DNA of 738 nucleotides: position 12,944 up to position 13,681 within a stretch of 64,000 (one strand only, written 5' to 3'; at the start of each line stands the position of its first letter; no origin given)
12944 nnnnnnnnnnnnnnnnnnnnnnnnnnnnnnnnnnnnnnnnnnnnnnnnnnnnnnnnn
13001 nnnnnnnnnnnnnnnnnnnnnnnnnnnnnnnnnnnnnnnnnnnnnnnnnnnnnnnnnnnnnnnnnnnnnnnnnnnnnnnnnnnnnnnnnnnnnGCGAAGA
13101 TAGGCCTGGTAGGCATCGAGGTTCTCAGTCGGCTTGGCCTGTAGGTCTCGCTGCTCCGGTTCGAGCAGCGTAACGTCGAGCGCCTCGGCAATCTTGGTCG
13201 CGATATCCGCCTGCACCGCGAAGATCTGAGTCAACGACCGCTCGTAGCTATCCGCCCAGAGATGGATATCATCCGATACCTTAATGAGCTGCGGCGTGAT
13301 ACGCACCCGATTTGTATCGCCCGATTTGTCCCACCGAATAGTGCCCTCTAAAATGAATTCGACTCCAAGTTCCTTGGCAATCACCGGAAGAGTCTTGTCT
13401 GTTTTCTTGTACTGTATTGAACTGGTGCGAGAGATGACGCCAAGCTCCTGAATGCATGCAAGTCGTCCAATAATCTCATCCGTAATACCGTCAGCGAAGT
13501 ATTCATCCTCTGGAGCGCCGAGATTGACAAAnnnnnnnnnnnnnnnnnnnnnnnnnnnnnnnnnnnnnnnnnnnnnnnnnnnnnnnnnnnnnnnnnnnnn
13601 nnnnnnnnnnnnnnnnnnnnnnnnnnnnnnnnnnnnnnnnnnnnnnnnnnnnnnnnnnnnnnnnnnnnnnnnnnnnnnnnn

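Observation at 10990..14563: Tandem Ser/Thr kinase paralogs with near-identical kinase domains but divergent sensor halves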

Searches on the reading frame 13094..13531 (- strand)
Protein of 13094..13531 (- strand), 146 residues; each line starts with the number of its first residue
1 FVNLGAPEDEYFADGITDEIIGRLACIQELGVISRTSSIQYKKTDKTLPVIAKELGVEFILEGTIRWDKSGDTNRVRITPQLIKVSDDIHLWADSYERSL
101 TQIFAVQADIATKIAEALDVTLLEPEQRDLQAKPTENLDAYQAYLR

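Call 65: predict_structure(alignment_id=A2)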
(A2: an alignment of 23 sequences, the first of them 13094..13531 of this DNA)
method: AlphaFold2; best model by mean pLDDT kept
length: 146 residues; sequences in the alignment: 23
mean_pLDDT: 85.5   pTM: 0.82
mean pLDDT of the five models: 85.5, 85.4, 84.0, 83.8, 54.7
residues with pLDDT >= 90: 46; 70-90: 91; 50-70: 9; < 50: 0
segments of 3 or more residues with pLDDT < 50: none
pLDDT, mean of each block of 10 residues (from residue 1): 86 88 84 64 74 86 90 89 91 94 93 91 86 85 82
secondary structure, 60 per line:
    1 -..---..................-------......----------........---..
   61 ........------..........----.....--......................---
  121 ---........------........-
elements in order: H7-24 E32-34 H48-55 E59-68 E75-84 E89-93 E96-99 H100-117 H124-131 H138-145

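Call 67: fold_search(model_id=the predicted structure, library=pdb)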
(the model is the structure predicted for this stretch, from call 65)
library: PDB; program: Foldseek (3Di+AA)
matches with E <= 10: 1105; with E <= 0.001: 23
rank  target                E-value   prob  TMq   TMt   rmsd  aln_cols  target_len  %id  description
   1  3ly7                  1.8e-04  1.00  0.60  0.31   5.2       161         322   14  Crystal structure of the periplasmic domain of CadC (released 2011-02-09)
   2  4pwz_B                3.2e-04  1.00  0.43  0.16   2.1        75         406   16  Crystal structure of TolB protein from Yersinia pestis CO92 (released 2014-04-02)
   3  2ivz_A                3.2e-04  1.00  0.47  0.19   7.5       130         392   15  Structure of TolB in complex with a peptide of the colicin E9 T- domain (released 2006-08-16)
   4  4pwz_A                3.8e-04  1.00  0.43  0.16   2.2        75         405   16  Crystal structure of TolB protein from Yersinia pestis CO92 (released 2014-04-02)
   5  2hqs_A                4.3e-04  1.00  0.43  0.16   2.1        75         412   16  Crystal structure of TolB/Pal complex (released 2007-04-03)
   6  3ly8                  4.5e-04  1.00  0.60  0.31   5.2       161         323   14  Crystal structure of mutant D471E of the periplasmic domain of CadC (released 2011-02-09)
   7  3ly9                  4.5e-04  1.00  0.48  0.24   4.6       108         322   15  Crystal structure of mutant D471N of the periplasmic domain of CadC (released 2011-02-09)
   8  9a2l_MODEL_1_A        5.1e-04  1.00  0.43  0.15   2.1        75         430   16  Model of E. coli TolB by in-cell photo-crosslinking MS and deep learning (released 2023-02-24)
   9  5t11_G                5.1e-04  1.00  0.49  0.52   6.4       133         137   15  PelC L103M dodecamer from Paraburkholderia phytofirmans, space group C2 (released 2017-03-15)
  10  2ivz_C                5.4e-04  1.00  0.51  0.22   5.5       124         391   14  Structure of TolB in complex with a peptide of the colicin E9 T- domain (released 2006-08-16)
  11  8z5n_0                5.4e-04  0.99  0.36  0.18  10.3       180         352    9  Cryo-EM structure of the LPHT ring (released 2025-10-22)
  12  5t11_E                5.7e-04  1.00  0.48  0.51   4.5       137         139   13  PelC L103M dodecamer from Paraburkholderia phytofirmans, space group C2 (released 2017-03-15)
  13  1c5k                  6.0e-04  1.00  0.55  0.22   6.5       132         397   16  THE STRUCTURE OF TOLB, AN ESSENTIAL COMPONENT OF THE TOL-DEPENDENT TRANSLOCATION SYSTEM AND ITS INTERACTIONS WITH THE TR (released 2000-12-06)
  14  9h80_A                6.0e-04  1.00  0.51  0.49   5.5       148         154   12  Structure of the outer membrane exopolysaccharide transporter PelBC (released 2025-06-11)
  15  4jml_A                6.4e-04  1.00  0.43  0.17   1.8        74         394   16  Crystal structure of the TolB(P201C)-ColicinE9 TBE peptide(A33C) complex. (released 2013-07-17)
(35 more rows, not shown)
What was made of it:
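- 11924..14563 (-): Kinase B, 879 aa. Pkinase aa 28-274 (13742-14482), TM aa 307-325 (13589-13645), TolB-N/CadC-like domain aa 345-490 (13094-13531), then TPR. Fold: CadC periplasmic domain E=1.8e-4, also TolB and PelC (calls 65, 67).
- On TolB-N-like / LpoB-like alpha/beta domain: B: pLDDT 85.5, CadC E=1.8e-4, TolB 3e-4, PelC 5e-4 (calls 65, 67).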
